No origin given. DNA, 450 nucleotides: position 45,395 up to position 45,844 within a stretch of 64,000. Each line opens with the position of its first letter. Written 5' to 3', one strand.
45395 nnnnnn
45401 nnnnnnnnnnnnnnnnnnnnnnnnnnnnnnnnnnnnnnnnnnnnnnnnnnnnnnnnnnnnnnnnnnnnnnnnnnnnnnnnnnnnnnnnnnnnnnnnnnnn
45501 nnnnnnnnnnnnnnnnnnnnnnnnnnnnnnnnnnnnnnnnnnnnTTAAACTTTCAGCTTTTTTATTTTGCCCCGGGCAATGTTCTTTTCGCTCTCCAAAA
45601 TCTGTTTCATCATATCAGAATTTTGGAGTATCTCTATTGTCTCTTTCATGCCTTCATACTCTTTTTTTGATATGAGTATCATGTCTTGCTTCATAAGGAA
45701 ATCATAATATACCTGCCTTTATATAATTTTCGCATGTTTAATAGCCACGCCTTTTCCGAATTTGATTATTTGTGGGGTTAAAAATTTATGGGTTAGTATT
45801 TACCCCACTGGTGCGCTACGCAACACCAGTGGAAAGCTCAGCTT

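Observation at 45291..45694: Orphan YoeB-like toxin with a convergently oriented, N-terminally truncated YefM-like antitoxin fragment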

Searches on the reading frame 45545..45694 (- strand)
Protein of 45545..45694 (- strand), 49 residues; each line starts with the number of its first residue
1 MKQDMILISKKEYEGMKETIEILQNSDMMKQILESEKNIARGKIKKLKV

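Call 3: search_protein_families(library=pfam, proteins=[window:45545-45694:-], max_evalue=1)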
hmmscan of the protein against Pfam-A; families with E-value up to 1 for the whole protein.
window:45545-45694:- (49 aa): 1 family
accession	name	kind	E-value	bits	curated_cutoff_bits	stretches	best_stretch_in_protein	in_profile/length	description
PF02604.26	PhdYeFM_antitox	-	0.00025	21.2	29.8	1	4-40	36-72/74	Antitoxin Phd_YefM, type II toxin-antitoxin system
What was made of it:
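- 45545..45694 (-): 49-aa minimal antitoxin gene, homologous to the C-terminal beta3-alpha3-alpha4 toxin-binding half of Phd/YefM. It has no DNA-binding domain. PhdYeFM_antitox positions 36-72 of 74, E 2.5e-4 (call 3).
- Checked: The opposite-strand ORF at 45545-45694 matches only positions 36-72 of the 74-position PhdYeFM_antitox model (E 2.5e-4, below Pfam's cut-off; call 3).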

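Call 4: search_protein_families(library=ncbifam, proteins=[window:45545-45694:-], max_evalue=1)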
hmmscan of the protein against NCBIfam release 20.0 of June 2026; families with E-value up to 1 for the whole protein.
window:45545-45694:- (49 aa): 1 family
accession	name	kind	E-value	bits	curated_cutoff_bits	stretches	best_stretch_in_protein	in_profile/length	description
NF008499.0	PRK11409.1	equivalog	0.036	14.2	121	1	5-44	37-76/83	YoeB-YefM toxin-antitoxin system antitoxin YefM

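Call 8: find_homologous_proteins(query=window:45545-45694:-, max_evalue=0.01)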
Query window:45545-45694:- (49 aa): 241 proteins with E <= 0.01 among 241 candidates; the best 120 are listed.
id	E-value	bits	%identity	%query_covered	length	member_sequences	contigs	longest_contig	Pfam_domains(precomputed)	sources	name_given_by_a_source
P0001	7.7e-21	88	100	100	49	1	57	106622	-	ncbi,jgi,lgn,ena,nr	ncbi:hypothetical protein J4458_02245 [Candidatus Woesearchaeota archaeon]|nr:hypothetical protein [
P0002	2.8e-20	87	98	100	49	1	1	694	-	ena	-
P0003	3.5e-20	86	98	100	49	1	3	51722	-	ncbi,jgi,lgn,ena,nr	ncbi:hypothetical protein HYX06_03725 [Candidatus Woesearchaeota archaeon]|jgi:PHD/YefM family antit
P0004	4.9e-20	86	96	100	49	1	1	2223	-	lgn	-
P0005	5.4e-20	86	96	100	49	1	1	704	-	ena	-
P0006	5.5e-20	86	96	100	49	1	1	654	-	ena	-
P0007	5.5e-20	86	96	100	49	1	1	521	-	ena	-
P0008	6.1e-20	86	98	100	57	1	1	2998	-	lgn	-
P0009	6.8e-20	86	96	100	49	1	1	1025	-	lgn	-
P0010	1.2e-19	85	96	100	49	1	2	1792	-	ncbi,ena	-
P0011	1.8e-19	84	96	100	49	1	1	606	-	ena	-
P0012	2.0e-19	84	94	100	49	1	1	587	-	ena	-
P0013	2.1e-19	84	94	100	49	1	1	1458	-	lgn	-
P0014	2.3e-19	84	94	100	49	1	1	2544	-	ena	-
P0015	3.2e-19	84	98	100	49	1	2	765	-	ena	-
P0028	1.1e-17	79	86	100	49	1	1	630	PF02604.27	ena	-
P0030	1.9e-17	78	86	100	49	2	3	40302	PF02604.27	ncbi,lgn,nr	ncbi:hypothetical protein HYV80_03305 [Candidatus Woesearchaeota archaeon]|nr:hypothetical protein [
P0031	3.3e-17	77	84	100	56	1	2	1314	PF02604.27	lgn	-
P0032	4.6e-17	77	84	100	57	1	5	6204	PF02604.27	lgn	-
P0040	1.5e-16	75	84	100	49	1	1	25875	PF02604.27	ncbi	-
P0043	2.0e-16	75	84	100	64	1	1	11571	PF02604.27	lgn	-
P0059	1.0e-15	73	81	96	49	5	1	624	PF02604.27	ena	-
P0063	1.7e-15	72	81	96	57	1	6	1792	PF02604.27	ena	-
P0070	5.3e-15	71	77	96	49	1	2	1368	PF02604.27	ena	-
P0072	6.7e-15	70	79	96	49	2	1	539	PF02604.27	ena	-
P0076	1.0e-14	70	78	100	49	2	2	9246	-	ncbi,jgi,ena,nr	ncbi:TPA: hypothetical protein HA372_04670 [Candidatus Woesearchaeota archaeon]|nr:hypothetical prot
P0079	1.1e-14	70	79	96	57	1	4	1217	PF02604.27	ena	-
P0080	1.2e-14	70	79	96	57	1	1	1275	PF02604.27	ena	-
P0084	2.5e-14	69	76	100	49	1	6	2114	PF02604.27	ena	-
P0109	6.5e-13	64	80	90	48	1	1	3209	-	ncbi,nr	ncbi:MAG: hypothetical protein HY518_01005 [Candidatus Aenigmarchaeota archaeon]|nr:hypothetical pro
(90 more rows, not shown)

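Call 10: find_encoding_contigs(protein=P0001, flank=3000, max_places=4)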
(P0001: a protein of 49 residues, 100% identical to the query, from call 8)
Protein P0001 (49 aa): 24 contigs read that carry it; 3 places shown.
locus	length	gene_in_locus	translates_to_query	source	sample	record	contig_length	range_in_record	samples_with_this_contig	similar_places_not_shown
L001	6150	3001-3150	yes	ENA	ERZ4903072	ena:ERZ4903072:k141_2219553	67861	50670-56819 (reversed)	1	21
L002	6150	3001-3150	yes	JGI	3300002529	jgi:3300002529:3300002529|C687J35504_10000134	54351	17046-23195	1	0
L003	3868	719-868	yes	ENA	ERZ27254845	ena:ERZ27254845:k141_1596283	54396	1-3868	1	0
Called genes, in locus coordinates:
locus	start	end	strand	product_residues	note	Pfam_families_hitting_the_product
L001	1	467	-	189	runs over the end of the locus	PF00398:RrnaAD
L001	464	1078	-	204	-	PF25917:BSH_RND (faint), PF02666:PS_Dcarbxylase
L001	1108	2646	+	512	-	PF04055:Radical_SAM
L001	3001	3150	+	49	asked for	-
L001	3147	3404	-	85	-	PF15738:YafQ_toxin (weak)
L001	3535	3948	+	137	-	PF00254:FKBP_C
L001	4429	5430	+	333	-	PF17963:Big_9 (faint), PF00801:PKD (faint), PF07679:I-set (faint), PF19410:DUF5980 (faint), PF18911:PKD_4 (weak)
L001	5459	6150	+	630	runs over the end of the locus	PF00801:PKD (faint), PF17803:Cadherin_4 (faint), PF17963:Big_9 (faint), PF21027:Sde0182_C (faint), PF18911:PKD_4 (weak)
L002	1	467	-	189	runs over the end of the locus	PF00398:RrnaAD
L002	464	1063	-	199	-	PF02666:PS_Dcarbxylase, PF25917:BSH_RND (faint)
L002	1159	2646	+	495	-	PF04055:Radical_SAM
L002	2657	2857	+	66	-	PF14279:HNH_5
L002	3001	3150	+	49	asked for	-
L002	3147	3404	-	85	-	PF15738:YafQ_toxin (weak)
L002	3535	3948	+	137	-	PF00254:FKBP_C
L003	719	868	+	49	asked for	-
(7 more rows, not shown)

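Call 11: find_encoding_contigs(protein=P0076, flank=3000, max_places=3)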
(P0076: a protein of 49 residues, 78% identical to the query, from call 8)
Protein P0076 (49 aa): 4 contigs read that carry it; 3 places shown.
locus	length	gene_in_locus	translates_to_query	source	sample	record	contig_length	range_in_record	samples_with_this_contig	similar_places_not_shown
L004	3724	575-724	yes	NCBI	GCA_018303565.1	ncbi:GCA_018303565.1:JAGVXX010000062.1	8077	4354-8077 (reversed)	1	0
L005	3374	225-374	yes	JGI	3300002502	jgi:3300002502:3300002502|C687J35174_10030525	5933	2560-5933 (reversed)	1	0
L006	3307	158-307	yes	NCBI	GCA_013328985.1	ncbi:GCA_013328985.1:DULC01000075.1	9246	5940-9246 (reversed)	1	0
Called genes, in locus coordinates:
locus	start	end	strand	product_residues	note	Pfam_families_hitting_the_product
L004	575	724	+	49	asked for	-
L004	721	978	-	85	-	-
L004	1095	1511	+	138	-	PF07681:DoxX (weak)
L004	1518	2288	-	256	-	PF02616:SMC_ScpA, PF04824:Rad21_Rec8 (weak)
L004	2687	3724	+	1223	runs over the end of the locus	PF19077:Big_13 (faint)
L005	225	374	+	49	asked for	-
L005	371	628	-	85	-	-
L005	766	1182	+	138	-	-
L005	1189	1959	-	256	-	-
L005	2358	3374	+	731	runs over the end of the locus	-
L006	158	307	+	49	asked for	-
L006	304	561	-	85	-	-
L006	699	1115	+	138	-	PF07681:DoxX (weak)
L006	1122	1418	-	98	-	PF02616:SMC_ScpA, PF04824:Rad21_Rec8 (weak)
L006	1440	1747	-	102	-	PF02616:SMC_ScpA (weak)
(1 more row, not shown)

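Call 12: find_encoding_contigs(protein=P0109, flank=3000, max_places=3)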
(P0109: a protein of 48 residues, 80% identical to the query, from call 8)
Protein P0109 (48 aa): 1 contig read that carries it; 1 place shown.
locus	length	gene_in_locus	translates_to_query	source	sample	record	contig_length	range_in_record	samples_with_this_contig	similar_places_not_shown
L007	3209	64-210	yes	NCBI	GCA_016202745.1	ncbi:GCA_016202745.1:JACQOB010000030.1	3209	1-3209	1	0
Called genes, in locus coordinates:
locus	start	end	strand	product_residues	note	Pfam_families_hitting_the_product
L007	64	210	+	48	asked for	-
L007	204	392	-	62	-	PF15738:YafQ_toxin (weak)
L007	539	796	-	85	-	-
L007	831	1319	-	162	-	-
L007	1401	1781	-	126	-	PF10502:Peptidase_S26, PF00717:Peptidase_S24 (weak), PF10502:Peptidase_S26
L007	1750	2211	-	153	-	PF09055:Sod_Ni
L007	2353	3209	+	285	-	PF00009:GTP_EFTU, PF03144:GTP_EFTU_D2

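Call 24: search_solved_structures(query=A1, max_evalue=10, show_alignments=3)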
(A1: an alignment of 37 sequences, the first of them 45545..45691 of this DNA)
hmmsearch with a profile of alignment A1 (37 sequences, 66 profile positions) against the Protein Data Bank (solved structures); distinct sequences matched with E-value up to 10: 10.
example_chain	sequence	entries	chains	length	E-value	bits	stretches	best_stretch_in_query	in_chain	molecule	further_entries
8yxv_B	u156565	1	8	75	0.0013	21.8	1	19-50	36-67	Antitoxin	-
6l8e_A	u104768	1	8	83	0.0091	19.1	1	18-60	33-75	YefM Antitoxin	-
6l8f_B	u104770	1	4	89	0.011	18.9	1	18-60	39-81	Antitoxin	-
7bwf_D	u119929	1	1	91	0.012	18.7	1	18-60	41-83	Antitoxin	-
7bwf_B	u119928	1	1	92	0.012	18.7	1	18-60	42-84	Antitoxin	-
8yzg_A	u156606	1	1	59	0.051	16.7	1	18-43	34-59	Antitoxin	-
2a6q_A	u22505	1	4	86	0.14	15.3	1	21-60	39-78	Antitoxin yefM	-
3g5o_A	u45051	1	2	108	0.81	12.8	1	22-60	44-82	Uncharacterized protein Rv2865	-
3cto_A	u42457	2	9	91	1.7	11.8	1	20-52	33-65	Uncharacterized protein Rv3357/MT3465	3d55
3oei_A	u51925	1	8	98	2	11.6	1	20-52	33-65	RelJ (Antitoxin Rv3357)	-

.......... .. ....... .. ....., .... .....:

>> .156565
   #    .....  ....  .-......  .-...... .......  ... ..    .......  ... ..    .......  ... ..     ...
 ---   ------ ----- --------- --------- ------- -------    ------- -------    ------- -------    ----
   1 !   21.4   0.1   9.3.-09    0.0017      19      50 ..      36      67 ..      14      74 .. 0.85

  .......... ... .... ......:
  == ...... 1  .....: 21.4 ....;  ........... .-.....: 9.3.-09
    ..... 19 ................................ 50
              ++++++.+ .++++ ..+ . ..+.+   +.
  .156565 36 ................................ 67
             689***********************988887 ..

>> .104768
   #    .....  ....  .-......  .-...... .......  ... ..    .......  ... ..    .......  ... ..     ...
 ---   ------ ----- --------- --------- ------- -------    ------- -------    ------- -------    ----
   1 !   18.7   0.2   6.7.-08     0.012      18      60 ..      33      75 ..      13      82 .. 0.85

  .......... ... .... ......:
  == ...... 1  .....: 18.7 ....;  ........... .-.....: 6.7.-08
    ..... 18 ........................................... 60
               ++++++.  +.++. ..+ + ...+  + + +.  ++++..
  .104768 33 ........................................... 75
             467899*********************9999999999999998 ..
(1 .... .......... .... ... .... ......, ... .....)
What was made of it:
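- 45545..45694 (-): All ten best PDB profile hits are Phd/YefM antitoxins, matched over their C-terminal halves only (call 24).
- On Phd/YefM antitoxin family (PF02604): All ten best PDB hits are Phd/YefM antitoxins (call 24).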

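Call 51: predict_structure(alignment_id=A1)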
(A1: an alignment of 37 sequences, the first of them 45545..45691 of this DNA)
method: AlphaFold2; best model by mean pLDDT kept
length: 48 residues; sequences in the alignment: 37
mean_pLDDT: 87.1   pTM: 0.48
mean pLDDT of the five models: 87.1, 86.2, 80.5, 79.3, 77.0
residues with pLDDT >= 90: 25; 70-90: 19; 50-70: 4; < 50: 0
segments of 3 or more residues with pLDDT < 50: none
pLDDT, mean of each block of 10 residues (from residue 1): 83 94 90 91 75
secondary structure, 60 per line:
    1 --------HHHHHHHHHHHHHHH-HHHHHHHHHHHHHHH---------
elements in order: H9-23 H25-39
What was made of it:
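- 45545..45694 (-): The AlphaFold model has two helices, pLDDT 87 (call 51).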

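Call 53: fold_search(model_id=the predicted structure, library=pdb)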
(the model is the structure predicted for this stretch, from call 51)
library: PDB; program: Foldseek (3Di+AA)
matches with E <= 10: 1; with E <= 0.001: 0
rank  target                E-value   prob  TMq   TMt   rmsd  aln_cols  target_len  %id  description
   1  3urr_A                6.9e+00  0.21  0.49  0.16   1.5        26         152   15  Structure of PTS IIA-like nitrogen-regulatory protein PtsN (BTH_I0484) (ptsN) (released 2011-12-21)
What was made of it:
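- Tried and rejected: No informative hit (call 53).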

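Call 58: search_protein_representatives(alignment_id=A1)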
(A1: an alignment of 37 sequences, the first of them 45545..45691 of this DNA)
Query: 37 sequences, 66 profile positions. Proteins with E-value up to 0.001 (for the whole library): 363; up to 1e-10: 29; up to 1e-30: 1. The best 150 are listed.
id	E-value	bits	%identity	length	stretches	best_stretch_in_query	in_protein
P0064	2.5e-32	126.6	-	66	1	1-65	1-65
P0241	4.8e-22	93.7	-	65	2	22-65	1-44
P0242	9.8e-22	92.7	-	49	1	18-65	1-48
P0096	1.7e-21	92.0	-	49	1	18-66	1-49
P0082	1.8e-21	91.9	-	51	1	18-64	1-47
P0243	2.4e-21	91.4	-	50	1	19-65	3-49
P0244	7.4e-21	89.9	-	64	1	9-65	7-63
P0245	8.3e-21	89.7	-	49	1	18-65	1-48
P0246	9.6e-19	83.1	-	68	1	19-66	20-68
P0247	1.1e-18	83.0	-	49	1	18-65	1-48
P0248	1.4e-17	79.4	-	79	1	17-65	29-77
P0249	1.4e-16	76.2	-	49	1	20-66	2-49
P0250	5.2e-15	71.1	-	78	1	10-66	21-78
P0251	1.6e-14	69.6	-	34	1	33-66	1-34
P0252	2.7e-14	68.9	-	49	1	18-65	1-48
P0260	6.1e-12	61.3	-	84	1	17-64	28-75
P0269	8.8e-10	54.4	-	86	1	19-64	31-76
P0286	7.2e-09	51.5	-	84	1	18-65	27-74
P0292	1.4e-08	50.6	-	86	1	17-64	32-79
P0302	3.9e-08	49.1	-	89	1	10-65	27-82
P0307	8.3e-08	48.1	-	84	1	19-61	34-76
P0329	6.7e-07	45.2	-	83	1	11-64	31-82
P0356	4.0e-06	42.7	-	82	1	19-64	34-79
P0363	5.1e-06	42.3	-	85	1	23-65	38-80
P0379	1.0e-05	41.4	-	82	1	17-64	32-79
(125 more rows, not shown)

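Call 59: search_protein_families(library=pfam, proteins=[P0260, P0269, P0286, P0292, P0307, P0329, P0356, P0363, P0379, P0302], max_evalue=0.01)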
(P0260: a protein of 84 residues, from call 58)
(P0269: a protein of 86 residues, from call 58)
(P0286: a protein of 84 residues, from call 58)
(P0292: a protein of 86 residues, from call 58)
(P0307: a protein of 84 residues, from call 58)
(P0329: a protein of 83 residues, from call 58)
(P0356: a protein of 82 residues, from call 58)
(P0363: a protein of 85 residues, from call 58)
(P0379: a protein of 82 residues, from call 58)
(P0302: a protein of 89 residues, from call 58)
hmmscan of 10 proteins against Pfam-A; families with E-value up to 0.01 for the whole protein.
P0260 (84 aa): 0 families

P0269 (86 aa): 0 families

P0286 (84 aa): 1 family
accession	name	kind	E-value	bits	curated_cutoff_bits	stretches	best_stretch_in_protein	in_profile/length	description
PF02604.26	PhdYeFM_antitox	-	0.0021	18.2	29.8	1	32-67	38-73/74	Antitoxin Phd_YefM, type II toxin-antitoxin system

P0292 (86 aa): 2 families
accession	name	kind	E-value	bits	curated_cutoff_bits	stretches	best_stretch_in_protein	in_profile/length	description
PF02604.26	PhdYeFM_antitox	-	5.8e-18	64.9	29.8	1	1-70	1-70/74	Antitoxin Phd_YefM, type II toxin-antitoxin system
PF12910.14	PHD_like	-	0.00065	20.2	27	1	2-50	3-52/141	Antitoxin of toxin-antitoxin, RelE / RelB, TA system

P0307 (84 aa): 1 family
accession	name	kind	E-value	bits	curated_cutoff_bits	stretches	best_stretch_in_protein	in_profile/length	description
PF02604.26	PhdYeFM_antitox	-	5.1e-17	61.9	29.8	1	1-67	1-67/74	Antitoxin Phd_YefM, type II toxin-antitoxin system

P0329 (83 aa): 0 families

P0356 (82 aa): 1 family
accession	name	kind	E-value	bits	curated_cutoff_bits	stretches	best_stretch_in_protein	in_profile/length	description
PF02604.26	PhdYeFM_antitox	-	2.3e-15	56.6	29.8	1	1-72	1-72/74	Antitoxin Phd_YefM, type II toxin-antitoxin system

P0363 (85 aa): 1 family
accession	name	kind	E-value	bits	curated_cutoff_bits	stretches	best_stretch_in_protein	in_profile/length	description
PF02604.26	PhdYeFM_antitox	-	4.3e-16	58.9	29.8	1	1-73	1-73/74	Antitoxin Phd_YefM, type II toxin-antitoxin system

P0379 (82 aa): 2 families
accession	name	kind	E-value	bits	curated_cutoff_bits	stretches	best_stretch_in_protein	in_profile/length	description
PF02604.26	PhdYeFM_antitox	-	8.6e-16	57.9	29.8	1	1-71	1-71/74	Antitoxin Phd_YefM, type II toxin-antitoxin system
PF12910.14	PHD_like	-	0.0023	18.4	27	1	1-49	1-51/141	Antitoxin of toxin-antitoxin, RelE / RelB, TA system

P0302 (89 aa): 0 families
